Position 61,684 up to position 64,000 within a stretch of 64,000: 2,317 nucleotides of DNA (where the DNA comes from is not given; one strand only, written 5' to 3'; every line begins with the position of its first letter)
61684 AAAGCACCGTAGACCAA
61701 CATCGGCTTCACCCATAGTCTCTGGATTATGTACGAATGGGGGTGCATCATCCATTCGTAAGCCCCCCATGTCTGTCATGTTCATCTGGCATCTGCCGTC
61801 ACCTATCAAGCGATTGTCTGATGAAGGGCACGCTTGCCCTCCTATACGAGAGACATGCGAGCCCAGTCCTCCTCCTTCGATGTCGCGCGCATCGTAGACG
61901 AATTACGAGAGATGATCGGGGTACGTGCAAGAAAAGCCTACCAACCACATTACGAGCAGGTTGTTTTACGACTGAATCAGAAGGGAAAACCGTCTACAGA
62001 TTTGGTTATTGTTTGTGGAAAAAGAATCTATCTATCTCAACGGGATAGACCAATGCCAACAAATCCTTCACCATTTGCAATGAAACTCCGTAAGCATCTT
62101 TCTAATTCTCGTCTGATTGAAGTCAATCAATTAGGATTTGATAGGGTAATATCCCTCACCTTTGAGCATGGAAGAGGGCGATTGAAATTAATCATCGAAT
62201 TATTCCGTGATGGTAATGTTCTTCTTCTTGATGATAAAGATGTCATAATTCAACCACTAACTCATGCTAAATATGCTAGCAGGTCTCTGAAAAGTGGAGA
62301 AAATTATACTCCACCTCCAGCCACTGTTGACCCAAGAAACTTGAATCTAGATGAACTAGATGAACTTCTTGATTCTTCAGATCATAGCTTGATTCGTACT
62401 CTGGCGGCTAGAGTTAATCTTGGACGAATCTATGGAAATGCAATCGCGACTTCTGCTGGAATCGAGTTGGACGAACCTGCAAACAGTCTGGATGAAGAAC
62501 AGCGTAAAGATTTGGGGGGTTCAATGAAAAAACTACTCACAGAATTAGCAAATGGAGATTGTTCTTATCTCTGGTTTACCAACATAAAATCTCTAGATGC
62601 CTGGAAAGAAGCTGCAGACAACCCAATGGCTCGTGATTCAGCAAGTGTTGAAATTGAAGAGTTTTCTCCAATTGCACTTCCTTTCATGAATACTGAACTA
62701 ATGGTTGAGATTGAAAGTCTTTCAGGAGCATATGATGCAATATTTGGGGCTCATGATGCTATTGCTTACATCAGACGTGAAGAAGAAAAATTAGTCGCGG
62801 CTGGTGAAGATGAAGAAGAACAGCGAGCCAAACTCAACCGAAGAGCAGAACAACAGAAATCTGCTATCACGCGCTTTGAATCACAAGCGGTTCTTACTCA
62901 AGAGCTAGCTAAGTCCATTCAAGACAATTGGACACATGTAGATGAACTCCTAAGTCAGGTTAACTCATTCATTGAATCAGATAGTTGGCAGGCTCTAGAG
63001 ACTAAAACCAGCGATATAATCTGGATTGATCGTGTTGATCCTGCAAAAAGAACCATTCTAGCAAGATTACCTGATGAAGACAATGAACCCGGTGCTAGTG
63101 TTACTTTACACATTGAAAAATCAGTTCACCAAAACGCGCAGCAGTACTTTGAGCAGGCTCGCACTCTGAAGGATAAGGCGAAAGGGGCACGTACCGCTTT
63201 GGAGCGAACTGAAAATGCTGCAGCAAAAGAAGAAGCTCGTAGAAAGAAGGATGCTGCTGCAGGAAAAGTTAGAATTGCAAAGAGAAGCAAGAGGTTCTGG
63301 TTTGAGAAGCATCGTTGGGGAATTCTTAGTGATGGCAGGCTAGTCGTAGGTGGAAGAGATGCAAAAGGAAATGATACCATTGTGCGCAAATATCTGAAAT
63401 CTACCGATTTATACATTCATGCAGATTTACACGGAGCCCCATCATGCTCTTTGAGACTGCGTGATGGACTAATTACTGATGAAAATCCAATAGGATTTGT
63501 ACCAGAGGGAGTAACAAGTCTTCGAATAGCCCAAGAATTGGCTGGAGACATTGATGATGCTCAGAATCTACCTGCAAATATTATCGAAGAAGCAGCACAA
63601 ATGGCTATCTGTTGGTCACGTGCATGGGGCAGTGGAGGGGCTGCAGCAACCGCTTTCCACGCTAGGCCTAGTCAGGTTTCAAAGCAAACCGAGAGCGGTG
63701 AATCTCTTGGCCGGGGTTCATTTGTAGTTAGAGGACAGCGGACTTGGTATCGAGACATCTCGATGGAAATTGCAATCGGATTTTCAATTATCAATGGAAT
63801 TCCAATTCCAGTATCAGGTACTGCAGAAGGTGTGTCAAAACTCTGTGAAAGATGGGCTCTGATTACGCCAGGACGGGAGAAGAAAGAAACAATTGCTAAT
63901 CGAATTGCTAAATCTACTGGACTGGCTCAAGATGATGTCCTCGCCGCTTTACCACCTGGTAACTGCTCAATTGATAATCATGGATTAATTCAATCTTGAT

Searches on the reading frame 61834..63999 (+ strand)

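Call 89: search_protein_families(library=pfam, proteins=[window:61834-63999:+], max_evalue=0.00001)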
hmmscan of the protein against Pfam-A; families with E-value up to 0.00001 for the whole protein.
window:61834-63999:+ (721 aa): 2 families
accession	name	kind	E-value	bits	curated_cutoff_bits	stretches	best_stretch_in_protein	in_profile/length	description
PF05833.16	NFACT_N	-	3.3e-54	184.8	31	1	14-464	2-412/456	NFACT N-terminal and middle domains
PF05670.18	NFACT-R_1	-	2.4e-26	92.9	29.8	1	491-634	6-112/112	NFACT protein RNA binding domain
